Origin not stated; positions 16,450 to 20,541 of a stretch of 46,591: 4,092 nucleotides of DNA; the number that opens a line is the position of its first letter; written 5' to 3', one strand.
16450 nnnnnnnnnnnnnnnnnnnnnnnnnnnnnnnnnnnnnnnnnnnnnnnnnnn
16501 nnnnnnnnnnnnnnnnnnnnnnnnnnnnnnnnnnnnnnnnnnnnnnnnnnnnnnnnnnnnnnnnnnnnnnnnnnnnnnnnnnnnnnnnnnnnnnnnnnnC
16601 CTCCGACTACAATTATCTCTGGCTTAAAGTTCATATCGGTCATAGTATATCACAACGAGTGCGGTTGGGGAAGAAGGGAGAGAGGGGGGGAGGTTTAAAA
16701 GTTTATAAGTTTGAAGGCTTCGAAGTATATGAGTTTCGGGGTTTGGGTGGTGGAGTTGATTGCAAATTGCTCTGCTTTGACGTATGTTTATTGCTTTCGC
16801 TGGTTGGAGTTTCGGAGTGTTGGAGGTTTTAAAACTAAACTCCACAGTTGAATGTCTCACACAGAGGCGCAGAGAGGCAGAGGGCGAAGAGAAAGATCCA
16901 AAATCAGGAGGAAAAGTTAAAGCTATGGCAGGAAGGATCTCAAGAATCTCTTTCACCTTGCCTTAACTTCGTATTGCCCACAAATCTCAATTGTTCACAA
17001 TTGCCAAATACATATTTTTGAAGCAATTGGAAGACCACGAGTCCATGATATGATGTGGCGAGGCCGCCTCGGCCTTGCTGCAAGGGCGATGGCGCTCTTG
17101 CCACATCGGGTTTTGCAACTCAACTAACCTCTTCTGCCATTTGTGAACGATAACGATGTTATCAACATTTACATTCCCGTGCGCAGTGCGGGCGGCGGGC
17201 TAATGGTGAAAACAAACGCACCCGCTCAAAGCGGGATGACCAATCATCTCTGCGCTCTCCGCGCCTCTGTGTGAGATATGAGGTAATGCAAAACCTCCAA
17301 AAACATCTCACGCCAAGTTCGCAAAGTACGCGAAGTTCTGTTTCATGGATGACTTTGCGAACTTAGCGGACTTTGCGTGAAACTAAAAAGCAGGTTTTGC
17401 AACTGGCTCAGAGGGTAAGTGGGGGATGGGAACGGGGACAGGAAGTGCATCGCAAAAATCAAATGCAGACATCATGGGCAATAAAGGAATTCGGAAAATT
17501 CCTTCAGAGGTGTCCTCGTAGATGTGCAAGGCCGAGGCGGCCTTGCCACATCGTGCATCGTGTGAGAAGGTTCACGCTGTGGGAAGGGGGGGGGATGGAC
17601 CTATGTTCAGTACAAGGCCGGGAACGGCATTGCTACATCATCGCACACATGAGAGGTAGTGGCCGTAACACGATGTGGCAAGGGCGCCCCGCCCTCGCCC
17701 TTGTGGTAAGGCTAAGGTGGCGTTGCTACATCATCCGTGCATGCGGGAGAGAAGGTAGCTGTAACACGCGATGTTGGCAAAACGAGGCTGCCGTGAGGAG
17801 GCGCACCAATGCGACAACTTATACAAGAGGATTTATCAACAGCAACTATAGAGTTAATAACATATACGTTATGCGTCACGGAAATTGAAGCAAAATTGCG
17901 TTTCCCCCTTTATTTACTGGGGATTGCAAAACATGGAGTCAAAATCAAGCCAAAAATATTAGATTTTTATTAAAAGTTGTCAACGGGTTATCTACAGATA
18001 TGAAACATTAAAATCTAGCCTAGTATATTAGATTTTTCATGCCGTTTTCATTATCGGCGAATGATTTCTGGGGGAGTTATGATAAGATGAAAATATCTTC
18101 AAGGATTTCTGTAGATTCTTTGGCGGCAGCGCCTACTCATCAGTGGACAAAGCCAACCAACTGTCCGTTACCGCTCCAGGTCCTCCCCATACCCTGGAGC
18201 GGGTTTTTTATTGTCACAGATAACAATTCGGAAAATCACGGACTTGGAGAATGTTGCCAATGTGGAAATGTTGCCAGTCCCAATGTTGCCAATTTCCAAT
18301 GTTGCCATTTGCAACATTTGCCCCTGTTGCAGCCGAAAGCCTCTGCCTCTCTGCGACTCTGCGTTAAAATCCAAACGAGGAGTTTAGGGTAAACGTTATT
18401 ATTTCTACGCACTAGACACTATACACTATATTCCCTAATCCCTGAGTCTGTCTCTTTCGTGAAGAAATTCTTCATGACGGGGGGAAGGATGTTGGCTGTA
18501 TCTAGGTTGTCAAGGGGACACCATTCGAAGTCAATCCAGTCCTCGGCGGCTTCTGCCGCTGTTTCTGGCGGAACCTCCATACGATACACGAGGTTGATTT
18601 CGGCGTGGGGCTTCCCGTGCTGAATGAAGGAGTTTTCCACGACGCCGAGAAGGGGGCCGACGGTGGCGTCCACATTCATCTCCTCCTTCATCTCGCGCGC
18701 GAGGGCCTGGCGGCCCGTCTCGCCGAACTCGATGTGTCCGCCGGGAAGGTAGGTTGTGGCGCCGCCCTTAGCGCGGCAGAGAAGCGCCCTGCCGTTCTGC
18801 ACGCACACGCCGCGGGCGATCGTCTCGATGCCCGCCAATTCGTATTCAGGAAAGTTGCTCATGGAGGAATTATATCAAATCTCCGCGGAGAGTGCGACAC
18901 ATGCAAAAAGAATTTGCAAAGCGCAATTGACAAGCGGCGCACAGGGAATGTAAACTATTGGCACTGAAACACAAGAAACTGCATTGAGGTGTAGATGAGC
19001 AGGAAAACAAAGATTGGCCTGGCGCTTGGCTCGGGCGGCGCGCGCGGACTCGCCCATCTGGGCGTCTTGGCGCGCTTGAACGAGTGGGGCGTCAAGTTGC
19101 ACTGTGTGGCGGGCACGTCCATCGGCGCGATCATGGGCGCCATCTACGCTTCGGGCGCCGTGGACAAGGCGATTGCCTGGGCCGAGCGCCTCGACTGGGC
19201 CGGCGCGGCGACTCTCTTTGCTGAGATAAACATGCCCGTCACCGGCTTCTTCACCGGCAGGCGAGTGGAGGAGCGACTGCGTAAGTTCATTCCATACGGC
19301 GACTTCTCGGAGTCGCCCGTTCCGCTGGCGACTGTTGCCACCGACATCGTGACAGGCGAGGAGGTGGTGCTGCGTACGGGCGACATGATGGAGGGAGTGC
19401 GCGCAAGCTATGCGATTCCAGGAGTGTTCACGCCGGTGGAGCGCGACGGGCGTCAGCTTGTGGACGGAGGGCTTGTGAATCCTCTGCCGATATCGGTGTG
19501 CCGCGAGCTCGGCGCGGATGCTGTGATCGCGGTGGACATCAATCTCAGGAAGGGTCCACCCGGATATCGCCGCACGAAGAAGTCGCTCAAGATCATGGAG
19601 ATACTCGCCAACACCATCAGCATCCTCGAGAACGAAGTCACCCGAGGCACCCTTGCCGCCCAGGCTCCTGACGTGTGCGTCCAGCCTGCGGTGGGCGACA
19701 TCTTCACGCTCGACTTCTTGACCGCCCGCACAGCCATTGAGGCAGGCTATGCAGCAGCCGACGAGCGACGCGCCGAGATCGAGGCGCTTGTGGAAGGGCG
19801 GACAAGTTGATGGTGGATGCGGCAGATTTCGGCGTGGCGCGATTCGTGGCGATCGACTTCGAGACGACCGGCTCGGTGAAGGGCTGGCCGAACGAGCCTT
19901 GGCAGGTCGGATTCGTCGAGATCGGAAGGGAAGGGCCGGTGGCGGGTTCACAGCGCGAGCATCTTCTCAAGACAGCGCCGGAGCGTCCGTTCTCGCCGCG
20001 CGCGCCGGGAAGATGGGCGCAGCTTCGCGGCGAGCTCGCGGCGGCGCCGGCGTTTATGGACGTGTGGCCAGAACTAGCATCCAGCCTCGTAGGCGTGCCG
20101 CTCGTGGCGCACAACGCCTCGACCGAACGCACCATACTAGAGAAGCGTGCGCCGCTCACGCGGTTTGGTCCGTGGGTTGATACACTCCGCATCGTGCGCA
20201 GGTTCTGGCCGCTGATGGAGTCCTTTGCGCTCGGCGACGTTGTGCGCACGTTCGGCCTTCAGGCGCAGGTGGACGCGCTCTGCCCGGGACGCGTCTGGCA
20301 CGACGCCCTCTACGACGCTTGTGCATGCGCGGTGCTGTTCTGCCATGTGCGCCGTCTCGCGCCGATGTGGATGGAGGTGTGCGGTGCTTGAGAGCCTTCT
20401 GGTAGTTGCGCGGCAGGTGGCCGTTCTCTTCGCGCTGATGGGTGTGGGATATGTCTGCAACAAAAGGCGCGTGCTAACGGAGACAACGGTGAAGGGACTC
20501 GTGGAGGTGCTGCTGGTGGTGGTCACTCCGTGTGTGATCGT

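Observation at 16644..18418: Repeat-packed 1.78-kb non-coding island next to mnmG is a candidate chromosomal origin (oriC)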

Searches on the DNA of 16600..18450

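Call 33: search_rna_families(source=window, start=16600, end=18450, threshold=evalue, max_evalue=10, show_alignments=3)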
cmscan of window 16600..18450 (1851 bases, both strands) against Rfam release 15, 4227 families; matches with E-value up to 10: 10.
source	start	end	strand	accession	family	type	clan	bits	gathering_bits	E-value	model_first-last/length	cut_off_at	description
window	17309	17379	+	RF03743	MIR7696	Gene; miRNA;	-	29.1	83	0.0062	1-88/88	no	MIR7696 microRNA precursor family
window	17309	17379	-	RF03743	MIR7696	Gene; miRNA;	-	25.7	83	0.046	1-88/88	no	MIR7696 microRNA precursor family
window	17303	17459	+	RF01443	S_pombe_snR91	Gene; snRNA; snoRNA; HACA-box;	-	21.3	50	0.77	1-144/144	no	small nucleolar RNA snR91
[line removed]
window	17119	17169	+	RF02388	sau-30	Gene; sRNA;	-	18.9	70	8.7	1-64/64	no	Staphylococcus sRNA sau-30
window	18150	18303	+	RF01971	RMST_10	Gene; lncRNA;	-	18.2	55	4.9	1-154/154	no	Rhabdomyosarcoma 2 associated transcript conserved region 10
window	17311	17377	+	RF04143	MIR869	Gene; miRNA;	-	17.9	330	0.16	1-298/298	no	MIR869 microRNA precursor family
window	17307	17379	-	RF01913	mir-2778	Gene; miRNA;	-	16.9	86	7.8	1-77/77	no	mir-2778 microRNA precursor family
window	18112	18216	+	RF01719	Pseudomon-1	Gene; sRNA;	-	16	50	4.9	1-116/116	no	Pseudomon-1/ErsA RNA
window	17521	17552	+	RF03830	mir-1003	Gene; miRNA;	-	15.9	90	7.3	12-43/56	no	mir-1003 microRNA precursor family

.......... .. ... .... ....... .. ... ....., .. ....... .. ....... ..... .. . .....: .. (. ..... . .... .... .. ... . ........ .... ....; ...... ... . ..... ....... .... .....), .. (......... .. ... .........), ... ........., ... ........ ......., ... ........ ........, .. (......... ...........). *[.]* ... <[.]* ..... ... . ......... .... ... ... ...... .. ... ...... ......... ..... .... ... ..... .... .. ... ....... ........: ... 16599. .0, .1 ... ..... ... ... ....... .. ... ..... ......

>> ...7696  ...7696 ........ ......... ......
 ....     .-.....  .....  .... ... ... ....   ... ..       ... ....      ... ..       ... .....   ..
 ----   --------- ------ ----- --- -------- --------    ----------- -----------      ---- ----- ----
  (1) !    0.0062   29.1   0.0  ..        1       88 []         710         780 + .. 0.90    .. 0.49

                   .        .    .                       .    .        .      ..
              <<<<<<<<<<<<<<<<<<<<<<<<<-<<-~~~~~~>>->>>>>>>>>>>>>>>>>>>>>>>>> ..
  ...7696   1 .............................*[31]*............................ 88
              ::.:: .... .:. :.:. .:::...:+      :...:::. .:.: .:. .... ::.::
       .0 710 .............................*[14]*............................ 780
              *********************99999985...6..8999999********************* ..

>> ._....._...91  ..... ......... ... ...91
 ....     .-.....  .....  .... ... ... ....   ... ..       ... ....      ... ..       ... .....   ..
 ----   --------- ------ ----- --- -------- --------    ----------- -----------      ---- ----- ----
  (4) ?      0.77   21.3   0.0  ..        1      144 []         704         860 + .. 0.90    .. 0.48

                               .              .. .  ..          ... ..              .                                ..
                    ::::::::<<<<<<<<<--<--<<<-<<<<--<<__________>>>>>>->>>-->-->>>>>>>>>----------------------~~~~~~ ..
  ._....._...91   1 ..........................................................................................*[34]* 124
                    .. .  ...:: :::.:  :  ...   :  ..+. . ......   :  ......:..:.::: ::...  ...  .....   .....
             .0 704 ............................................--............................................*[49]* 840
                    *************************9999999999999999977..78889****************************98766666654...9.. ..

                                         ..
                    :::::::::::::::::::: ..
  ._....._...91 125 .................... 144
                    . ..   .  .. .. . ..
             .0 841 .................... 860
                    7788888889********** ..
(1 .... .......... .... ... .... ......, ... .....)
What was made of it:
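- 17309..17379 (.): 71-nt near-perfect palindrome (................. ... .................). Call 33: only spurious miRNA-hairpin hits, far below the gathering scores.
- Tried and rejected: The E-value scan of the island gave only hairpin or terminator noise (call 33).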

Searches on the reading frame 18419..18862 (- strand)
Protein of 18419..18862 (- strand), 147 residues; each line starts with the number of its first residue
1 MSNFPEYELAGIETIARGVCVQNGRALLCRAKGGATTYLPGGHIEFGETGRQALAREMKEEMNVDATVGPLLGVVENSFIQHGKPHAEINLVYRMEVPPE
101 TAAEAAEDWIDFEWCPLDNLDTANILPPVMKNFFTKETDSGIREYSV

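Call 7: search_protein_families(library=pfam, proteins=[window:18419-18862:-])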
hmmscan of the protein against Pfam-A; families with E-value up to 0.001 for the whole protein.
window:18419-18862:- (147 aa): 2 families
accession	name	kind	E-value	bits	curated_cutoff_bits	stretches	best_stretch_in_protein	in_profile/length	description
PF00293.34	NUDIX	-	9.6e-15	55.2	21.1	1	15-126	4-123/134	NUDIX domain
PF14815.12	NUDIX_4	-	0.00011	22.4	35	1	38-133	28-110/113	NUDIX domain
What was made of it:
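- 18419..18862 (-): NUDIX hydrolase gene. It is the syntenic right-hand neighbour of the island. The strand switch lies at its 5' end (18863-18994). Call 7.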

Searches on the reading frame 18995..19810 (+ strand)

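Call 7: search_protein_families(library=pfam, proteins=[window:18995-19810:+])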
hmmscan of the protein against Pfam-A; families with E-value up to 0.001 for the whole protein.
window:18995-19810:+ (271 aa): 1 family
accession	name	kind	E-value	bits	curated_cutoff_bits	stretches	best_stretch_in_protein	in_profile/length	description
PF01734.28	Patatin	-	4.9e-30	105.6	27.7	1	9-168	1-189/191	Patatin-like phospholipase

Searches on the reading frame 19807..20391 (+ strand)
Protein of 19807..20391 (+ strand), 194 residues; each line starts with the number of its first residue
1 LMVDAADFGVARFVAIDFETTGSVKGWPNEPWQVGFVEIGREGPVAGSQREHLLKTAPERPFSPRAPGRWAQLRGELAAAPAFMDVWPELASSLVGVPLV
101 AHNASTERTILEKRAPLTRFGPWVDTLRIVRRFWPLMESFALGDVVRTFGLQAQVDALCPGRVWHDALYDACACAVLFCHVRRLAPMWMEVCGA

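Call 7: search_protein_families(library=pfam, proteins=[window:19807-20391:+])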
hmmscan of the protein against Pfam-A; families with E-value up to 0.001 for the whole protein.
window:19807-20391:+ (194 aa): 1 family
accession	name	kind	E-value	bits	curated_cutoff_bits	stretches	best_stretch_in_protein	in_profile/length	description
PF00929.31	RNase_T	-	0.00034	21.6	24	0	14-178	1-164/164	Exonuclease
